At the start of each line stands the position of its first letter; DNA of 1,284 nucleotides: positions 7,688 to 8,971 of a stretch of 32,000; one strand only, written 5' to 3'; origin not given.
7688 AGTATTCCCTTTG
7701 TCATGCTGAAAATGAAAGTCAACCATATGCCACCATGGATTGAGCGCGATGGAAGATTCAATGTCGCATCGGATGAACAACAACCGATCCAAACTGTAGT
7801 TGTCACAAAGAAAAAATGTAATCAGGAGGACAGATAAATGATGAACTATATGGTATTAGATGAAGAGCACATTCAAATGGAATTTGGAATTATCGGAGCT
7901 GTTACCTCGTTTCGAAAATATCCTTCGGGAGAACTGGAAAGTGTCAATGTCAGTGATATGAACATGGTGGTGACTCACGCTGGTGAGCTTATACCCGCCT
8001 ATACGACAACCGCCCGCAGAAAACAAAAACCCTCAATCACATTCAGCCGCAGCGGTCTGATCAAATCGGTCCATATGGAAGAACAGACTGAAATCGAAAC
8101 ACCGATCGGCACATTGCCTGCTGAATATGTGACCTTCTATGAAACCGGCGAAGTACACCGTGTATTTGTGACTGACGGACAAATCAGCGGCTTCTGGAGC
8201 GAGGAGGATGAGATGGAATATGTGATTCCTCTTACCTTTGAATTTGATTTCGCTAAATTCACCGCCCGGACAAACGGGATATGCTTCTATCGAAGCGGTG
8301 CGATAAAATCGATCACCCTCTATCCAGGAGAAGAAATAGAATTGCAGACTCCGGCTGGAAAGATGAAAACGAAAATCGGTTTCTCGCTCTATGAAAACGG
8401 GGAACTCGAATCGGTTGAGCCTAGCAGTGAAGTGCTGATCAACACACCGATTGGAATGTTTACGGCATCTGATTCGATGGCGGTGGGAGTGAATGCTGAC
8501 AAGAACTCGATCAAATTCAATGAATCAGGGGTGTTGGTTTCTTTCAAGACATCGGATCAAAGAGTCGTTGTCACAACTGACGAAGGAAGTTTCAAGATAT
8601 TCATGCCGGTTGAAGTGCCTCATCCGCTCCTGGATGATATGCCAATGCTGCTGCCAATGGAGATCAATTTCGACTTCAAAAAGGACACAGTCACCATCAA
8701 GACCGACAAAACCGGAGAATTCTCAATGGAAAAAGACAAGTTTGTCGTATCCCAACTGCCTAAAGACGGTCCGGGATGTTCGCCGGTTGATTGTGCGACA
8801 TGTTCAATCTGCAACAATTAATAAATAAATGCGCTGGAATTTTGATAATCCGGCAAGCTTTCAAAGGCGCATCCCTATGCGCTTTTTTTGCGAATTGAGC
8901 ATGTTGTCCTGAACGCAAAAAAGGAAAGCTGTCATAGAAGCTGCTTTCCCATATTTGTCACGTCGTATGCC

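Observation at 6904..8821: Uncharacterised three-gene module (PqqD-like, NifX/AnfO-like, Cys-tailed repeat protein) co-transcribed with nif cofactor-maturation genes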

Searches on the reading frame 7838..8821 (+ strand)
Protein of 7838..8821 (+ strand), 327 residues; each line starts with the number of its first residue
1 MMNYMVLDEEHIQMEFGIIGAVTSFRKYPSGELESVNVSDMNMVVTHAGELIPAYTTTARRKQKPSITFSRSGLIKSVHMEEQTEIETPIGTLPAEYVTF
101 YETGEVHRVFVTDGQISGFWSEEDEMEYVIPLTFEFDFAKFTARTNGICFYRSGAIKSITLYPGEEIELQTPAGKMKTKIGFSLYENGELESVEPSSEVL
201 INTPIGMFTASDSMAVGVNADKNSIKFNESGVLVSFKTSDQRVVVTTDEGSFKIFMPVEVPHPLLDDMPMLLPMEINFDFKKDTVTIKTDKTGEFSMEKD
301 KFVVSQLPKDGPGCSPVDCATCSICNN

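Call 7: search_protein_families(library=pfam, proteins=[window:7838-8821:+], max_evalue=0.01)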
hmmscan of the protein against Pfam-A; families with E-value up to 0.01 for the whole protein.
window:7838-8821:+ (327 aa): 0 families

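Call 8: search_protein_families(library=ncbifam, proteins=[window:7838-8821:+], max_evalue=0.01)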
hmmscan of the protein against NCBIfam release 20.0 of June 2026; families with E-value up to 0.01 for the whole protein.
window:7838-8821:+ (327 aa): 0 families

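Call 9: find_homologous_proteins(query=window:7838-8818:+)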
Query window:7838-8818:+ (327 aa): 346 proteins with E <= 0.001 among 1368 candidates; the best 120 are listed.
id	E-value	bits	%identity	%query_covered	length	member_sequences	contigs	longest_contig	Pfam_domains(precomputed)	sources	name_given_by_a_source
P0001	5.1e-216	734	100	100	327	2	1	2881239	-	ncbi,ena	-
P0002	2.5e-176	603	78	100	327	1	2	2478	-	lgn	-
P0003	3.1e-175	600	78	100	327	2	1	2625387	-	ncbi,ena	-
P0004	1.5e-172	591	78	100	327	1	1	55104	-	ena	-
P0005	1.7e-138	479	64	100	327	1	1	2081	-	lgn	-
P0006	1.6e-136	473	61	100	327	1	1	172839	-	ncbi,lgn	ncbi:MAG: hypothetical protein ACK5ML_09315 [Lachnospiraceae bacterium]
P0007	6.6e-131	454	60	100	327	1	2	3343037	-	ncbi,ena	-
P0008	6.8e-130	451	61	100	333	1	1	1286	-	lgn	-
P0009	9.3e-129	447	59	100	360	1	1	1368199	-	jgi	jgi:hypothetical protein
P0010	1.2e-128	447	59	100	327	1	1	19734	-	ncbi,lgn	-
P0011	1.4e-128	447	60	100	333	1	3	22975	-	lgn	-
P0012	2.4e-128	446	58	100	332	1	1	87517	-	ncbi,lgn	-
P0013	8.0e-128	444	61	100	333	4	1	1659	-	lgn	-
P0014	1.4e-127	443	59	100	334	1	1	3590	-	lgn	-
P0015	1.6e-127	443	60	100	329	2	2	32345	-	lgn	-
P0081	1.1e-93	332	46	98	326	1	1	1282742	-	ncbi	ncbi:MAG: hypothetical protein QM689_06180 [Oscillospiraceae bacterium]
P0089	5.7e-93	330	50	99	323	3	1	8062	PF07661.20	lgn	-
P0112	6.6e-91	323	47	98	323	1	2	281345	PF07661.20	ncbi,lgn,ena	-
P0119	4.1e-90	320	46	99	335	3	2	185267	-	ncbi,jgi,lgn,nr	ncbi:MAG: hypothetical protein LKI80_05460 [Sporolactobacillus sp.]|jgi:hypothetical protein|nr:hypo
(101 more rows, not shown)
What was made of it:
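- Checked: ORF3 has more than 346 homologues (call 9).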

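Call 10: search_protein_families(library=pfam, proteins=[window:7838-8818:+], max_evalue=10)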
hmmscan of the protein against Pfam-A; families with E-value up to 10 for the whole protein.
window:7838-8818:+ (327 aa): 3 families
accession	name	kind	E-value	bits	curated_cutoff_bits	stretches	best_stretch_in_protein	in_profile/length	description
PF17590.7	DUF5488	-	0.011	15.9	25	1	198-219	38-59/70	Family of unknown function (DUF5488)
PF13533.13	Biotin_lipoyl_2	-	0.03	14.6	29.8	0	104-116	9-21/32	Biotin-lipoyl like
PF24155.1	DUF7406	-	0.056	13.9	28.4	1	77-104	14-41/52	Domain of unknown function (DUF7406)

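Call 11: find_encoding_contigs(protein=P0001, flank=3000, max_places=2)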
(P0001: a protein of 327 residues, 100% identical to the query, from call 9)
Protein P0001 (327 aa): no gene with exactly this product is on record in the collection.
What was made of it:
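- Tried and rejected: The 100%-identical protein P0001 could not be located by find_encoding_contigs (call 11), so the source organism is not identified.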

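Call 12: find_encoding_contigs(protein=P0119, flank=10000, max_places=2)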
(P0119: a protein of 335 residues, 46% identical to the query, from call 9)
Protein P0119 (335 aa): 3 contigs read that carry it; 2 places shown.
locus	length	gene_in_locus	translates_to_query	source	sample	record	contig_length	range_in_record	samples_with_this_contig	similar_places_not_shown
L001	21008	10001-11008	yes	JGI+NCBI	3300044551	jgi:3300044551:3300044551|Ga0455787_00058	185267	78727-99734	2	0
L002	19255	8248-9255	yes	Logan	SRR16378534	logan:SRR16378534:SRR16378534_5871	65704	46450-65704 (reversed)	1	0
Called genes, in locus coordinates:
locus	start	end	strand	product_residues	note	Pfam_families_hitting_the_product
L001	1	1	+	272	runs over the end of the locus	PF00142:Fer4_NifH, PF01656:CbiA, PF02374:ArsA_ATPase (weak), PF10609:ParA (weak), PF13614:AAA_31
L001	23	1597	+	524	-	PF00148:Oxidored_nitro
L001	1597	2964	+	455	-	PF00148:Oxidored_nitro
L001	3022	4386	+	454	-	PF00148:Oxidored_nitro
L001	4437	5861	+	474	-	PF00148:Oxidored_nitro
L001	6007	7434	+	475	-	PF04055:Radical_SAM, PF02579:Nitro_FeMo-Co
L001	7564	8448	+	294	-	PF22617:HCS_D2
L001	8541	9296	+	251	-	PF00682:HMGL-like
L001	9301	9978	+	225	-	PF09582:AnfO_nitrog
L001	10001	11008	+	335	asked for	-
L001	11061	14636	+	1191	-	PF01855:POR_N, PF17147:PFOR_II, PF01558:POR, PF10371:EKR, PF00037:Fer4 (weak), PF12837:Fer4_6, PF12838:Fer4_7 (weak), PF02775:TPP_enzyme_C, +3 more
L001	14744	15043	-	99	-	-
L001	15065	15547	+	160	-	PF00132:Hexapep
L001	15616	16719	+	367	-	PF01032:FecCD, PF00950:ABC-3 (weak)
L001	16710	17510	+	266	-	PF00005:ABC_tran, PF02463:SMC_N (weak), PF13304:AAA_21 (weak)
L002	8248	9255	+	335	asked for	-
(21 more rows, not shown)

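Call 13: find_encoding_contigs(protein=P0081, flank=10000, max_places=2)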
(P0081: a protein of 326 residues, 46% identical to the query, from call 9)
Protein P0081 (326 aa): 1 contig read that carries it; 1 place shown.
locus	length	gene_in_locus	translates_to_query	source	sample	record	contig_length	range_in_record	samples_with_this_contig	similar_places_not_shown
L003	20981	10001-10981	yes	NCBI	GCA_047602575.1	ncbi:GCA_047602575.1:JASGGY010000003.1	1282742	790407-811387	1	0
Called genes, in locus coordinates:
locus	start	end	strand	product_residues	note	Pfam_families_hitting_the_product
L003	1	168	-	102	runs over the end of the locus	PF01257:2Fe-2S_thioredx (weak), PF07845:DUF1636 (weak)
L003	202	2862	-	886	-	PF00148:Oxidored_nitro, PF04055:Radical_SAM, PF02579:Nitro_FeMo-Co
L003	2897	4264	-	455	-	PF00148:Oxidored_nitro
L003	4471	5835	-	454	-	PF00148:Oxidored_nitro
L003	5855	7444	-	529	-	PF00148:Oxidored_nitro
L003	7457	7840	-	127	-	PF00543:P-II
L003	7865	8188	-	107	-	PF00543:P-II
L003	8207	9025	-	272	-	PF00142:Fer4_NifH, PF01656:CbiA, PF02374:ArsA_ATPase (faint), PF10609:ParA (weak), PF13614:AAA_31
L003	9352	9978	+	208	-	PF09582:AnfO_nitrog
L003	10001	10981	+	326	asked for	-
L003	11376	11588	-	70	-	PF03459:TOBE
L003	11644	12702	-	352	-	PF00005:ABC_tran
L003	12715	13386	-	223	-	PF00528:BPD_transp_1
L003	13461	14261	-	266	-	PF13531:SBP_bac_11, PF01547:SBP_bac_1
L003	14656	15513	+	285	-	-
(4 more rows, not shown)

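Call 20: find_related_loci(query=A1, collection=genome_contigs, flank=10000)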
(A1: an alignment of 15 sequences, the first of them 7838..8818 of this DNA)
Query A1 (327 aa) in genome_contigs; peptide patterns used: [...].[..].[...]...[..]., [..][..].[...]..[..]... (x = any residue, [..] = any of these).
221 stretches matched a pattern; 93 encode a relative of the query (tblastn E <= 1e-3); the best 80 are kept; 80 distinct loci.
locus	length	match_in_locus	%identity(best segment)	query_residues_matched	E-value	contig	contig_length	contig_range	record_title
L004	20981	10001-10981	61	1-327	7e-136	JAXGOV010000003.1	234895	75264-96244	MAG: Candidatus Metalachnospira sp. isolate AnMBR.bin288 bin288_3, whole genome shotgun sequence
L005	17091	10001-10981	59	1-327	5e-135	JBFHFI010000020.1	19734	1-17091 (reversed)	MAG: Butyrivibrio sp. isolate Mix_sand07.2021.05.G.121 k141_2204535_length_19734_cov_9.9940, whole genome shotgun sequen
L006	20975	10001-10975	58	1-325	1e-132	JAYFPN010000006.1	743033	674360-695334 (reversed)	MAG: Candidatus Metalachnospira sp. isolate CA_12 c_CA_000000042243, whole genome shotgun sequence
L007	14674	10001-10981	55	1-327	9e-128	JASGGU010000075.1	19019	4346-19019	MAG: Lachnospiraceae bacterium isolate 5H098 JMF-2111-06-0005.hyb.bin.98_74, whole genome shotgun sequence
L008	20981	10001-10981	58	1-327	7e-132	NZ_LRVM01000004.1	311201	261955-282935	Anaerotignum neopropionicum strain DSM-3847 CLNEO_contig000004, whole genome shotgun sequence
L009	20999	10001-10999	55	1-327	3e-123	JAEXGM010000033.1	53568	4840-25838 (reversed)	MAG: Bacillota bacterium isolate OH_HBB_66 k127_530963, whole genome shotgun sequence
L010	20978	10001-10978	54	1-327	7e-123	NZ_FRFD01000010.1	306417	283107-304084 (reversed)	Anaerocolumna xylanovorans DSM 12503, whole genome shotgun sequence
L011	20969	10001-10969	52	1-326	3e-110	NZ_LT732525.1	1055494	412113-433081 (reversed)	Clostridium sp. Marseille-P2415 strain Marseille-P2415T, whole genome shotgun sequence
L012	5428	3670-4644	50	1-327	2e-110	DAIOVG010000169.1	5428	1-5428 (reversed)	MAG TPA_asm: Candidatus Limiplasma sp. isolate CTOTU18380 NODE_8359_length_5428_cov_4.764377, whole genome shotgun seque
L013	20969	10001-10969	51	1-326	1e-109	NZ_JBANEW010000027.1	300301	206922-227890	Lacrimispora sp. 38-1 contig00004, whole genome shotgun sequence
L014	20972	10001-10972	51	1-327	2e-109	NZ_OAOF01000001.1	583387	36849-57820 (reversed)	Lacrimispora amygdalina isolate src4, whole genome shotgun sequence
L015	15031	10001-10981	61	1-327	4e-142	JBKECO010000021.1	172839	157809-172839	MAG: Lachnospiraceae bacterium isolate VLC_044 c_000003991710, whole genome shotgun sequence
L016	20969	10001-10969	51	1-326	2e-108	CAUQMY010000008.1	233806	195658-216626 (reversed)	MAG TPA_asm: uncultured bacterium isolate ERR9968953_bin.10_MetaWRAP_v1.3_MAG genome assembly, contig: ERZ21615710.25, w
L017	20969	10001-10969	50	1-326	3e-108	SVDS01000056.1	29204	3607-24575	MAG: Paenibacillaceae bacterium isolate SIG286 NODE_1338_length_29204_cov_7.632609, whole genome shotgun sequence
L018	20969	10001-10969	50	1-326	2e-107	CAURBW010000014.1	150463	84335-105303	MAG TPA_asm: uncultured Clostridium sp. isolate ERR9968878_bin.17_MetaWRAP_v1.3_MAG genome assembly, contig: ERZ21616054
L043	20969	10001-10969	46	1-326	9e-101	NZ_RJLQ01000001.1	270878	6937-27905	Clostridium sp. E02 NODE_1_length_270878_cov_25.5896, whole genome shotgun sequence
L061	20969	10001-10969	46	3-324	4e-93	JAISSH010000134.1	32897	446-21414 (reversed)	MAG: Treponema sp. isolate Mcx344_bin19 k119_1493305, whole genome shotgun sequence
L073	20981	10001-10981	78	1-327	0e+0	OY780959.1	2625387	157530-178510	MAG: Coprobacillaceae bacterium isolate 22225718-2d80-4950-8444-1fc93450ef0c genome assembly, chromosome: 1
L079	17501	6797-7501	52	1-235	1e-76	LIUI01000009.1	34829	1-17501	MAG: Fibrobacteria bacterium GUT307 contig_11492, whole genome shotgun sequence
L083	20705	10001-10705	51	1-235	5e-76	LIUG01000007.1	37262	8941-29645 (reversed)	MAG: Candidatus Fibrimonas termitidis isolate GUT221 contig_10830, whole genome shotgun sequence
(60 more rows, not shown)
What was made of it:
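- Tried and rejected: The nearest relative is a Coprobacillaceae MAG with 78% identity in ORF3 (L073, call 20).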

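Call 36: predict_structure(alignment_id=A2)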
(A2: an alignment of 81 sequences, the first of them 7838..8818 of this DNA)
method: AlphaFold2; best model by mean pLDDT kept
length: 327 residues; sequences in the alignment: 81
mean_pLDDT: 89.3   pTM: 0.82
mean pLDDT of the five models: 89.3, 88.9, 88.1, 87.2, 86.5
residues with pLDDT >= 90: 243; 70-90: 56; 50-70: 13; < 50: 15
segments of 3 or more residues with pLDDT < 50: 311-316, 320-327
pLDDT, mean of each block of 10 residues (from residue 1): 89 94 96 96 95 89 90 94 93 94 95 66 79 94 94 96 94 93 96 94 94 86 94 95 95 94 84 96 97 97 85 47 42
secondary structure, 60 per line:
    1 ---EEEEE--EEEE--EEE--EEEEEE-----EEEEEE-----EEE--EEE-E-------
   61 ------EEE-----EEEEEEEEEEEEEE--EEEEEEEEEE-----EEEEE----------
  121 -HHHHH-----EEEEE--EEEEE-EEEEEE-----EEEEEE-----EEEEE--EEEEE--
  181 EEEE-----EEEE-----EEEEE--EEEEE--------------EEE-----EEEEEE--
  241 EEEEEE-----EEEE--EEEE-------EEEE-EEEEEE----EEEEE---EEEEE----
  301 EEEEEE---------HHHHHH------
elements in order: E4-8 E11-14 E17-19 E22-27 E33-38 E44-46 E49-51 E67-69 E75-88 E91-100 E106-110 H122-126 E132-136 E139-143 E145-150 E156-161 E167-171 E174-178 E181-184 E190-193 E199-203 E206-210 E225-227 E233-238 E241-246 E252-255 E258-261 E269-272 E274-279 E284-288 E292-296 E301-306 H316-321
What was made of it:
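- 7838..8821 (+): ORF3, a 327-aa all-beta hairpin-repeat protein (distantly MORN-variant-like). It is the conserved partner of the AnfO-like protein. AF2 model pLDDT 89.3, pTM 0.82, about 30 strands (call 36).
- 8777..8812 (+): C-terminal cysteine motif of ORF3: C314-SPVD-C319-AT-C322-SI-C325 (Cx4Cx2Cx2C), on a disordered tail. It is a putative thiolate, Fe-S or metal-binding site. Tail pLDDT is below 50 (call 36).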

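Call 41: fold_search(model_id=the predicted structure, library=pdb)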
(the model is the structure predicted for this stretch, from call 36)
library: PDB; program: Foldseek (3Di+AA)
matches with E <= 10: 452; with E <= 0.001: 0
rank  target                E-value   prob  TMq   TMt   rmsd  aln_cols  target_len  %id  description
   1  4igl_B                1.7e-02  0.13  0.12  0.08  22.7       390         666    9  Structure of the RHS-repeat containing BC component of the secreted ABC toxin complex from Yersinia entomophaga (released 2013-08-07)
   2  4igl_D                2.7e-02  0.09  0.11  0.07  23.5       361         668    9  Structure of the RHS-repeat containing BC component of the secreted ABC toxin complex from Yersinia entomophaga (released 2013-08-07)
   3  4gov_B                1.8e-01  0.07  0.13  0.11  18.5       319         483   10  The crystal structure of human fascin 1 S39D mutant (released 2012-11-28)
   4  8fty_H                2.5e-01  0.06  0.13  0.10  19.7       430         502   11  Crystal structure of the carotenoid isomerooxygenase, NinaB (released 2024-01-17)
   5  7b5i_AB               3.4e-01  0.04  0.09  0.08  22.5       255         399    9  Cryo-EM structure of the contractile injection system cap complex from Anabaena PCC7120 (released 2022-02-23)
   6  7onh_A                4.1e-01  0.05  0.12  0.12  19.4       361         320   10  Crystal structure of the computationally designed SAKe6BE-L3 protein (released 2022-12-14)
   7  7qs1_B                4.5e-01  0.38  0.12  0.19   7.5        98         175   13  Crystal structure of B30.2 PRYSPRY domain of TRIM11 (released 2022-05-04)
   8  2z2o_D                4.5e-01  0.18  0.17  0.18  15.3       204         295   13  Crystal Structure of apo virginiamycin B lyase from Staphylococcus aureus (released 2007-06-19)
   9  7onh_B                4.5e-01  0.04  0.12  0.12  18.9       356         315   11  Crystal structure of the computationally designed SAKe6BE-L3 protein (released 2022-12-14)
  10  2z2p_A                5.8e-01  0.11  0.18  0.20  15.5       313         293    9  Crystal Structure of catalytically inactive H270A virginiamycin B lyase from Staphylococcus aureus with Quinupristin (released 2007-06-19)
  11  8dpt_A                6.1e-01  0.02  0.10  0.09  26.3       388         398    9  The structure of the IL-11 signalling complex, with full-length extracellular gp130 (released 2023-11-29)
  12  6vcf_A                6.4e-01  0.03  0.12  0.10  19.0       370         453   10  Crystal structure of Nitrosotalea devanaterra carotenoid cleavage dioxygenase, iron form (released 2020-07-08)
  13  2eef_MODEL_1_A        8.2e-01  0.12  0.09  0.16  12.3       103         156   14  Solution structure of the CBM_21 domain from human protein phosphatase 1, regulatory (inhibitor) subunit 3B (released 2007-08-21)
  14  6vcf_D                8.2e-01  0.03  0.12  0.10  17.7       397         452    9  Crystal structure of Nitrosotalea devanaterra carotenoid cleavage dioxygenase, iron form (released 2020-07-08)
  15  5e9u_D                8.6e-01  0.12  0.12  0.10  12.5       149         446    9  Crystal structure of GtfA/B complex bound to UDP and GlcNAc (released 2016-03-02)
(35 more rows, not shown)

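Call 53: search_protein_representatives(alignment_id=A2)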
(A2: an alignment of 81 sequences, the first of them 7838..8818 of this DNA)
Query: 81 sequences, 328 profile positions. Proteins with E-value up to 0.001 (for the whole library): 461; up to 1e-10: 338; up to 1e-30: 232. The best 150 are listed.
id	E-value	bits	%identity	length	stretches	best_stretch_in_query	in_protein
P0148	1.8e-145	500.5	-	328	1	1-327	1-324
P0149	4.8e-120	416.9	-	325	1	1-327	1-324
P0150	3.0e-119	414.3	-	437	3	1-173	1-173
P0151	4.6e-113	394.0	-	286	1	7-285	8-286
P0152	6.1e-113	393.6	-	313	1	12-325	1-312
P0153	4.4e-109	380.9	-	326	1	7-327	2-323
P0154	1.6e-107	375.8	-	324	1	9-327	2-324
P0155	6.9e-106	370.4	-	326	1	10-326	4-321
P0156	3.3e-99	348.4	-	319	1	11-327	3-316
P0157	1.2e-98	346.6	-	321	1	19-327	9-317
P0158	7.5e-96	337.4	-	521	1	86-327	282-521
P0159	2.4e-95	335.7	-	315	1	11-325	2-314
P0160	5.7e-94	331.2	-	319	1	12-327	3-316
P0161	3.5e-93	328.6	-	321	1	10-324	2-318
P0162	1.4e-92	326.7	-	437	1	7-325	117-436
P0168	5.6e-86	304.9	-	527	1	12-325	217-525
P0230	5.7e-68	245.8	-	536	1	12-327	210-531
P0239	5.6e-66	239.2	-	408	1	12-292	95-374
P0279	1.9e-57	211.2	-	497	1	51-326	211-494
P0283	2.4e-56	207.5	-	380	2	9-171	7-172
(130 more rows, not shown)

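Call 54: search_protein_families(library=pfam, proteins=[P0158, P0162, P0168, P0230, P0279, P0239, P0150, P0283], max_evalue=0.001)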
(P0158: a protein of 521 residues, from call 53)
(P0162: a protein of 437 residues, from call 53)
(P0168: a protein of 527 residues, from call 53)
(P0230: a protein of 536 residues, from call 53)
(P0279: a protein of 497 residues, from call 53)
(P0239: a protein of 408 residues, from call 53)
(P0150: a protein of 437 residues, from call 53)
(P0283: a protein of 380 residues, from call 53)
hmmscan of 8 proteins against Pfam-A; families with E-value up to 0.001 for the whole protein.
P0158 (521 aa): 0 families

P0162 (437 aa): 2 families
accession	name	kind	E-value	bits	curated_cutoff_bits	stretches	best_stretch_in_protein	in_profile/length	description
PF09582.15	AnfO_nitrog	-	8.4e-25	87.7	30.3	1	1-106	83-187/190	Iron only nitrogenase protein AnfO (AnfO_nitrog)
PF07661.19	MORN_2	-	1.6e-05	25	29.6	0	209-219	6-16/22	MORN repeat variant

P0168 (527 aa): 2 families
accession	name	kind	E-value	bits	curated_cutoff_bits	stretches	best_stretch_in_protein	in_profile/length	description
PF09582.15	AnfO_nitrog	-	2.1e-43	148.4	30.3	1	4-192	2-185/190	Iron only nitrogenase protein AnfO (AnfO_nitrog)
PF07661.19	MORN_2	-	2.6e-06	27.5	29.6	0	273-284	6-17/22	MORN repeat variant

P0230 (536 aa): 1 family
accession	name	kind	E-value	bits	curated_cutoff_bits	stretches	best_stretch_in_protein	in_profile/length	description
PF09582.15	AnfO_nitrog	-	4e-35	121.3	30.3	1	4-191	1-187/190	Iron only nitrogenase protein AnfO (AnfO_nitrog)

P0279 (497 aa): 2 families
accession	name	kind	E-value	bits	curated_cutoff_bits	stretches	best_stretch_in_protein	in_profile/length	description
PF09582.15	AnfO_nitrog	-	1.5e-28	99.9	30.3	1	5-190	4-188/190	Iron only nitrogenase protein AnfO (AnfO_nitrog)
PF07661.19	MORN_2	-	3.1e-05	24.1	29.6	0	225-239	3-17/22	MORN repeat variant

P0239 (408 aa): 0 families

P0150 (437 aa): 0 families

P0283 (380 aa): 0 families
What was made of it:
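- Fusions tie ORF3 to it (call 54).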

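Call 57: search_dna_similar(query=window:7838-8818:+, collection=plasmids, mode=protein, max_evalue=0.01, max_rows=20)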
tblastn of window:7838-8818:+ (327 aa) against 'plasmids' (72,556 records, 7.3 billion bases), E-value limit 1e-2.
Records with a match: 9; places in all: 9; records where one place covers at least 80% of the query: 0.
Best place of each record, by identity: <60% 9.
By first word of the organism name: Clostridium 9.
By predicted mobility (MOB-suite, as given by PLSDB): non-mobilizable 9.
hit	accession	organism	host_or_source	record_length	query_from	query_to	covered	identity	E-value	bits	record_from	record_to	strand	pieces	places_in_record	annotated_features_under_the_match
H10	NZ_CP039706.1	Clostridium butyricum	Homo sapiens,isolation from The first ...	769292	15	262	76%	37.3%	3e-44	169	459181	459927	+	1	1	hypothetical protein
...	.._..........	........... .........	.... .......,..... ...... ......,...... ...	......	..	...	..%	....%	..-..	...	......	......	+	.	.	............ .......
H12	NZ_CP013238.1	Clostridium butyricum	Microbial isolate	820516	15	262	76%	37.3%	1e-43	167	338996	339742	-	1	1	hypothetical protein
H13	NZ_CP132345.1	Clostridium butyricum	Homo sapiens,Faeces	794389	15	262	76%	36.9%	4e-43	166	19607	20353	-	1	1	hypothetical protein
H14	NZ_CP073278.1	Clostridium butyricum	Homo sapiens,cell culture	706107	15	262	76%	36.9%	9e-43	164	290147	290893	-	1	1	hypothetical protein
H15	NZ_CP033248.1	Clostridium butyricum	environment swab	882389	15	262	76%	36.5%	7e-44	167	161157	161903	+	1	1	hypothetical protein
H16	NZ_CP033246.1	Clostridium butyricum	Homo sapiens,stool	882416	15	262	76%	36.5%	7e-44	167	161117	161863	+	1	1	hypothetical protein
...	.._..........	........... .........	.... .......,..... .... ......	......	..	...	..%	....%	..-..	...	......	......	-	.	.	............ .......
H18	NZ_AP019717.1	Clostridium butyricum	-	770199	15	262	76%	36.5%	8e-44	167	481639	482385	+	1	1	hypothetical protein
